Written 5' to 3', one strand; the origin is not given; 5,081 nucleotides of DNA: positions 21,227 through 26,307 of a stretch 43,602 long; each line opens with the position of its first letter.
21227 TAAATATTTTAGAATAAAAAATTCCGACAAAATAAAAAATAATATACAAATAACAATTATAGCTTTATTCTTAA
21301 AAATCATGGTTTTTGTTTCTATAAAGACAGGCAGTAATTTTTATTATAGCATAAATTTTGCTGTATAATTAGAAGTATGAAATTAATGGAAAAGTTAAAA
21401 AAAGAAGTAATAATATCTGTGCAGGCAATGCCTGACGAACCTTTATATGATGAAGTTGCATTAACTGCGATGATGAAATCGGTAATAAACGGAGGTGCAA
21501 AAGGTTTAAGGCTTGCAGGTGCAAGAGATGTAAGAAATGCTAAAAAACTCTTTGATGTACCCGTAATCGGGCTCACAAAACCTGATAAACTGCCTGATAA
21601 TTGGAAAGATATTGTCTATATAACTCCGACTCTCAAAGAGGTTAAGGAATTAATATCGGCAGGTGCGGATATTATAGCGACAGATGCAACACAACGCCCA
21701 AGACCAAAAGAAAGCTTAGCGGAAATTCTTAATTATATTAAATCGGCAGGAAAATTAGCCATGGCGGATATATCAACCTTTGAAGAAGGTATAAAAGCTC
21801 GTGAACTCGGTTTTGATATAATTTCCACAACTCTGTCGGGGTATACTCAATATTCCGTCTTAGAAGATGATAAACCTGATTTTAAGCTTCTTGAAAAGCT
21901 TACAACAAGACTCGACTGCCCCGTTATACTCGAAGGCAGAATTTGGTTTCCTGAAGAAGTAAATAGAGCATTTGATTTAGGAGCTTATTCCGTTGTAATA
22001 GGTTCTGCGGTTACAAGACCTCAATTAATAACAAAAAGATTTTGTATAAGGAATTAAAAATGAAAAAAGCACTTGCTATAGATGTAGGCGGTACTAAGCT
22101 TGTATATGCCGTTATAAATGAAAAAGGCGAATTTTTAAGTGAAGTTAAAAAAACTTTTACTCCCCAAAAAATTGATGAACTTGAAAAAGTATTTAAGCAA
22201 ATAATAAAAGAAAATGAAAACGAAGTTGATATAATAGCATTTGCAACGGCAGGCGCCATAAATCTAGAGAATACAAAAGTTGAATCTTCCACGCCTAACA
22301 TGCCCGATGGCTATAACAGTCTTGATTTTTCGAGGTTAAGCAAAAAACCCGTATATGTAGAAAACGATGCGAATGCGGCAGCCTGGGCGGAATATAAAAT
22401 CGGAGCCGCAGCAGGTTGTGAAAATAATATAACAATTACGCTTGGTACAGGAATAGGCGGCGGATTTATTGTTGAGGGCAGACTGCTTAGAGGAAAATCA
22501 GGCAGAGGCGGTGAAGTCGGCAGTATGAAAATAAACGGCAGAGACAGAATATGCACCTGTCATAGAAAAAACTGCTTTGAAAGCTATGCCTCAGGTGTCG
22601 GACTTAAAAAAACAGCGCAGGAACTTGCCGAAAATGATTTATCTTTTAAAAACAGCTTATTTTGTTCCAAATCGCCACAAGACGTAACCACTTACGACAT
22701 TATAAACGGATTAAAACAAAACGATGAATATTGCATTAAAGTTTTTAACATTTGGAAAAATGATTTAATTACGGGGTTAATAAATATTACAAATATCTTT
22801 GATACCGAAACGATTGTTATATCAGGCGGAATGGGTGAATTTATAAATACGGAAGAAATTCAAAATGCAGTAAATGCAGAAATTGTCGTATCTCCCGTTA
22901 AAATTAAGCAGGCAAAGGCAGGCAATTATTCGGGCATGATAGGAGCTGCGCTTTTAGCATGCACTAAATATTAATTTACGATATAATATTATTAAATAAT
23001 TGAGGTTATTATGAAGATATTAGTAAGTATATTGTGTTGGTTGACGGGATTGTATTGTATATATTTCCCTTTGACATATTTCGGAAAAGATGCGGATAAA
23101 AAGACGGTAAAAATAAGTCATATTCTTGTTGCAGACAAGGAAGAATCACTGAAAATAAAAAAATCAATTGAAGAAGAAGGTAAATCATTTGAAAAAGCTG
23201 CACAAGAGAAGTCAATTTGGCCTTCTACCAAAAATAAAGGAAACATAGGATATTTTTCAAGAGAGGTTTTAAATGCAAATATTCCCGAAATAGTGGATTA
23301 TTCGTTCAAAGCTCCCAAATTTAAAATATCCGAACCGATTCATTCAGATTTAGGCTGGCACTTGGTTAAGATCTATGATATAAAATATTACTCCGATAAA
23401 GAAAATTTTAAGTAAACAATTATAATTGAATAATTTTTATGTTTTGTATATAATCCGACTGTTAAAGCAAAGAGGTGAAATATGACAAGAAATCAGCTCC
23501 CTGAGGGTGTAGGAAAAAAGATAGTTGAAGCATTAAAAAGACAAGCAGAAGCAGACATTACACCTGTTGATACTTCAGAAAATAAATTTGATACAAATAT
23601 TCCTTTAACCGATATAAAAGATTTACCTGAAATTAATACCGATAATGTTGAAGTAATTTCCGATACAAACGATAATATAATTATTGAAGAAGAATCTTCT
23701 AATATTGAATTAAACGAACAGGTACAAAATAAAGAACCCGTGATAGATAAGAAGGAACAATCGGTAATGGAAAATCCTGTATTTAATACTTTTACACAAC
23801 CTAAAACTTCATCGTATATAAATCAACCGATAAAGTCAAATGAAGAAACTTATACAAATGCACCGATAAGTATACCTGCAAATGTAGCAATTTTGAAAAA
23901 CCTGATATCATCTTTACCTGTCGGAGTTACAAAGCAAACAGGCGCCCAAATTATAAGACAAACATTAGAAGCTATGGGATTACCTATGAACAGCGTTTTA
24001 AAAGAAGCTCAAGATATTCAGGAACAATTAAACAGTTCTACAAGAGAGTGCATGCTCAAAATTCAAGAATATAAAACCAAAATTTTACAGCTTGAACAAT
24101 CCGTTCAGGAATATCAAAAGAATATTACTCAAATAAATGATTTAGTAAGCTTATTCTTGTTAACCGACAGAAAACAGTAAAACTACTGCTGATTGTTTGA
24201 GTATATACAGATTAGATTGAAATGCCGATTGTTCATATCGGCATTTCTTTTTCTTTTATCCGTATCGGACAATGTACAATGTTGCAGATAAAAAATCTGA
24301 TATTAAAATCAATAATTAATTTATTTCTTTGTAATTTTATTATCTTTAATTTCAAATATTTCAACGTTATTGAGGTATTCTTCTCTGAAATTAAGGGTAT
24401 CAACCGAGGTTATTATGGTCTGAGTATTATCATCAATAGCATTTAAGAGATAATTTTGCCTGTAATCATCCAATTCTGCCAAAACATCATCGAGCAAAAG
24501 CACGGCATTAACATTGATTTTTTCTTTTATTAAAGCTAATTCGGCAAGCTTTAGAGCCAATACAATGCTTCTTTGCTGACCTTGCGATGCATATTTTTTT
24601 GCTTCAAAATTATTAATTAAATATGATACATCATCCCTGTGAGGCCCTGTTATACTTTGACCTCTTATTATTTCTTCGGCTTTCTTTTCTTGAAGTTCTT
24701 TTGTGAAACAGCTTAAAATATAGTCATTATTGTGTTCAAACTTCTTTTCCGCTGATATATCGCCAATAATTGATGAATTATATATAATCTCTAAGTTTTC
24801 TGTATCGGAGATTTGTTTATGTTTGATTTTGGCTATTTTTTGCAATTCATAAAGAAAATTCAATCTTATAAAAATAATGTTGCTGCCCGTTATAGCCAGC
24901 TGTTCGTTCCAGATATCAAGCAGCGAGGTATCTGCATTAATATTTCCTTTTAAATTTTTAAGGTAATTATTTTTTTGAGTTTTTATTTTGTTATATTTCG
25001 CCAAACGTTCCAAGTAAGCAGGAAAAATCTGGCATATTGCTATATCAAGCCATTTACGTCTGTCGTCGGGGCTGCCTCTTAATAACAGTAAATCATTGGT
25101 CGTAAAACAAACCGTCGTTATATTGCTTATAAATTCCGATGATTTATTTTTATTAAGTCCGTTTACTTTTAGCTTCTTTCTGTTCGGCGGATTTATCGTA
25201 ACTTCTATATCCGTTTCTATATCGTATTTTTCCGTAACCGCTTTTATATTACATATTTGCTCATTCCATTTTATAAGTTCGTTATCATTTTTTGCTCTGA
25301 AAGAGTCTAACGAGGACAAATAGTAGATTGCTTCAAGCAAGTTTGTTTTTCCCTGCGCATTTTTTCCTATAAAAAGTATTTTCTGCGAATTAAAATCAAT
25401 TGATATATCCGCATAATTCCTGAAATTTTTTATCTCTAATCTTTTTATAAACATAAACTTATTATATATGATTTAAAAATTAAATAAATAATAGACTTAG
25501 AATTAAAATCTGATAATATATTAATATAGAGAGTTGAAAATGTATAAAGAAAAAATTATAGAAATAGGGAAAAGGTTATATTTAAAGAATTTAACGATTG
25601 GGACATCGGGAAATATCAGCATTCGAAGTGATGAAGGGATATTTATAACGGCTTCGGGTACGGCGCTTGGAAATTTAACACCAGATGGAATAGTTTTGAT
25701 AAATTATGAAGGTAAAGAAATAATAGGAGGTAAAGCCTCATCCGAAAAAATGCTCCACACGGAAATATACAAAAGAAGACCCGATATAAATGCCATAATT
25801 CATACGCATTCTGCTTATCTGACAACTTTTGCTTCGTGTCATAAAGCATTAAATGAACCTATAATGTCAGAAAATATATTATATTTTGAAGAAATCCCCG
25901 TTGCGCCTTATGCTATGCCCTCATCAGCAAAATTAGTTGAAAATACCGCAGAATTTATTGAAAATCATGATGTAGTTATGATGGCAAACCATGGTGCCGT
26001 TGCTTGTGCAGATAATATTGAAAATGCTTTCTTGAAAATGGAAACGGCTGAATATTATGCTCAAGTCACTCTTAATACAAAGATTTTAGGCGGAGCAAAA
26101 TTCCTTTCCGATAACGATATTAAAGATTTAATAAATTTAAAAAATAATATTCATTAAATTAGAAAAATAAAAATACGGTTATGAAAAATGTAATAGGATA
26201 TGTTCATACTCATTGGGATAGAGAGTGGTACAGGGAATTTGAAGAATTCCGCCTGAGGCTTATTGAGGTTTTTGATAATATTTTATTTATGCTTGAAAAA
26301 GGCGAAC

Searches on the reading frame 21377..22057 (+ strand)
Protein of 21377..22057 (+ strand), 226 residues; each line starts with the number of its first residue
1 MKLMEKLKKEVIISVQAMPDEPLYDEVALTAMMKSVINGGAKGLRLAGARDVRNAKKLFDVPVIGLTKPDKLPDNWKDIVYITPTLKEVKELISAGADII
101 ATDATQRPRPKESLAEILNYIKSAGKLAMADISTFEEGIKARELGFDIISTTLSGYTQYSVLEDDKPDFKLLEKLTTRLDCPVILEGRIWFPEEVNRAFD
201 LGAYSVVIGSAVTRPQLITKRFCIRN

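Call 94: search_protein_families(library=pfam, proteins=[window:21377-22057:+], max_evalue=0.0001)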
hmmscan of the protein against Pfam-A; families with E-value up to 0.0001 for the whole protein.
window:21377-22057:+ (226 aa): 2 families
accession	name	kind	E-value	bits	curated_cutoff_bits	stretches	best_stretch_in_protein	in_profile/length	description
PF04131.20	NanE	-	1.2e-58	198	27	1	30-223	2-187/192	Putative N-acetylmannosamine-6-phosphate epimerase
PF25509.1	DUF7916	-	2.8e-05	23.7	27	1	85-139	181-237/296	Domain of unknown function (DUF7916)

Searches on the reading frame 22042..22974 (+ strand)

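Call 95: search_protein_families(library=pfam, proteins=[window:22042-22974:+], max_evalue=0.001)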
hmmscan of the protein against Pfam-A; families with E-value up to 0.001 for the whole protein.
window:22042-22974:+ (310 aa): 3 families
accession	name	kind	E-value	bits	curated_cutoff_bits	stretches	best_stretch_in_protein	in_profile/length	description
PF00480.26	ROK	-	4.1e-56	191.1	22.9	1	11-307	2-292/294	ROK family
PF01869.26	BcrAD_BadFG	-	5.1e-06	26.7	31.5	0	13-116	3-102/271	BadF/BadG/BcrA/BcrD ATPase family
PF02685.22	Glucokinase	-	5.5e-05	22.8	22.1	1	11-145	1-144/314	Glucokinase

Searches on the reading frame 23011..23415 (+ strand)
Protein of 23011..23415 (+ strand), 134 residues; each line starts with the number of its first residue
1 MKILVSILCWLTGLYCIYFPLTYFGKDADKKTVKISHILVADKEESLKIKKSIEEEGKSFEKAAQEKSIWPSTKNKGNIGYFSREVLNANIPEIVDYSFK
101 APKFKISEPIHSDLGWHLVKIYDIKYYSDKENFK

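Call 70: search_protein_families(library=pfam, proteins=[window:23011-23415:+], max_evalue=0.001)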
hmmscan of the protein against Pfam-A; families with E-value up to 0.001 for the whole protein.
window:23011-23415:+ (134 aa): 3 families
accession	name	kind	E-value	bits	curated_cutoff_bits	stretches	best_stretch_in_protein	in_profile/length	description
PF13616.12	Rotamase_3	-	3.6e-11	44.1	22.5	1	24-124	7-115/116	PPIC-type PPIASE domain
PF00639.27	Rotamase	-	4.3e-11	44.1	21.7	1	44-121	20-95/97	PPIC-type PPIASE domain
PF13145.12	Rotamase_2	-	4.9e-06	27.8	27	1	33-126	22-110/121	PPIC-type PPIASE domain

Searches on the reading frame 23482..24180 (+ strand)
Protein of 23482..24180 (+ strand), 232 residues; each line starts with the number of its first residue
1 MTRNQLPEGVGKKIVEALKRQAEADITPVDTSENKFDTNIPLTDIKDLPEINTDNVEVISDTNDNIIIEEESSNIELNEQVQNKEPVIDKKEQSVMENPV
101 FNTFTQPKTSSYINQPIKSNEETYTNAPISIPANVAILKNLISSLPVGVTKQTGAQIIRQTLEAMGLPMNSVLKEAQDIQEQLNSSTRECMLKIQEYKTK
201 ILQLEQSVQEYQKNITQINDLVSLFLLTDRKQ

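Call 70: search_protein_families(library=pfam, proteins=[window:23482-24180:+], max_evalue=0.001)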
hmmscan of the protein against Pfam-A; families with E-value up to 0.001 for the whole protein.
window:23482-24180:+ (232 aa): 0 families

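Call 108: search_protein_families(library=padloc, proteins=[window:23482-24180:+], max_evalue=0.001)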
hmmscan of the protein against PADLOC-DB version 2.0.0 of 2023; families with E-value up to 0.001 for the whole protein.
window:23482-24180:+ (232 aa): 1 family
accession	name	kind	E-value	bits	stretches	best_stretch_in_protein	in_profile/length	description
PDLC03759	RT_UG21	-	0.00015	18.7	1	174-224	237-287/503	DRT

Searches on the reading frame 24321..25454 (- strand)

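Call 70: search_protein_families(library=pfam, proteins=[window:24321-25454:-], max_evalue=0.001)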
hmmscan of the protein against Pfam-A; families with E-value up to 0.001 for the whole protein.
window:24321-25454:- (377 aa): 5 families
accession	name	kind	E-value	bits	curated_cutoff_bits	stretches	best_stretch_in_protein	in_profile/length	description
PF02463.25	SMC_N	-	1.5e-19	70.7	40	1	2-368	1-213/220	RecF/RecN/SMC N terminal domain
PF13175.12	AAA_15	-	4e-11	43.6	32.1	1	1-322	1-335/374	AAA ATPase domain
PF13476.12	AAA_23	-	7.8e-07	30.4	27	1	5-260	1-183/201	AAA domain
PF11398.14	DUF2813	-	7.1e-05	22.8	21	1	1-46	1-45/372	Protein of unknown function (DUF2813)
PF13304.12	AAA_21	-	0.00016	22.3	27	1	28-55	4-39/304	AAA domain, putative AbiEii toxin, Type IV TA system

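Call 108: search_protein_families(library=padloc, proteins=[window:24321-25454:-], max_evalue=0.001)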
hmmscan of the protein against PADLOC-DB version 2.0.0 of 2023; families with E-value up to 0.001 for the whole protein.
window:24321-25454:- (377 aa): 61 families (the best 25 are shown)
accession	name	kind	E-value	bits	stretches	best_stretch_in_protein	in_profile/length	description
PDLC04135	mad3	-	6.4e-27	93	1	3-352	2-323/374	mads_3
PDLC02979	AriA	-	3.9e-13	47.9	1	1-322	1-334/373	-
PDLC00278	PtuA1|PtuA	-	2.9e-12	44.6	1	1-86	1-86/436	AAA ATPase domain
PDLC00271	PtuA1|PtuA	-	2.5e-11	41.8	1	1-97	1-94/421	AAA ATPase domain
PDLC00298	PtuA1|PtuA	-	3.4e-11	40.9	1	1-92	1-98/423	AAA ATPase domain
PDLC02981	AriAB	-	1.2e-10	38.7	1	1-83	1-89/694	-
PDLC00069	GajA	-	2e-10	37.7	1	1-80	1-79/687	AAA ATPase domain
PDLC00072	GajA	-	3.5e-10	37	1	1-46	1-46/709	AAA ATPase domain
PDLC04213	HEC-02A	-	4.7e-10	37.5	1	1-106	1-107/337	-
PDLC00070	GajA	-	5.5e-10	36.5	1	1-44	1-43/596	AAA ATPase domain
PDLC02336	AbiLi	-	1.3e-09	36.1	1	2-105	1-105/340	AbiLi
PDLC00081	GajA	-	1.6e-09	35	1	1-47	1-46/574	AAA ATPase domain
PDLC04180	HEC-01A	-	1.8e-09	35.3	1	1-49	1-48/382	-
PDLC02913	ATPase_I-A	-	2e-09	35.2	1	2-87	53-138/508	-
PDLC00310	PtuA1|PtuA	-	2.1e-09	35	1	1-45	1-45/443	AAA ATPase domain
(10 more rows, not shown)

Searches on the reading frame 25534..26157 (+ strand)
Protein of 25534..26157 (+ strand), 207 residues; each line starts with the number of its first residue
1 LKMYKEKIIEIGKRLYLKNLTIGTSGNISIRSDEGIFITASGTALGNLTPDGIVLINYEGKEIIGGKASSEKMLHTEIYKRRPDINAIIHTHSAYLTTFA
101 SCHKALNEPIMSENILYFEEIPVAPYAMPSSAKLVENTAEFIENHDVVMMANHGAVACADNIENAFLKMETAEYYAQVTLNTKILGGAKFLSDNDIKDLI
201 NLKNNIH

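Call 70: search_protein_families(library=pfam, proteins=[window:25534-26157:+], max_evalue=0.001)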
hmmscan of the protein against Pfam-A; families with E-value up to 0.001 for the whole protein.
window:25534-26157:+ (207 aa): 1 family
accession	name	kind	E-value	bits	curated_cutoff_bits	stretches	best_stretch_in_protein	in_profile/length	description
PF00596.27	Aldolase_II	-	8.2e-48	163.2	22.2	1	6-179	1-182/183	Class II Aldolase and Adducin N-terminal domain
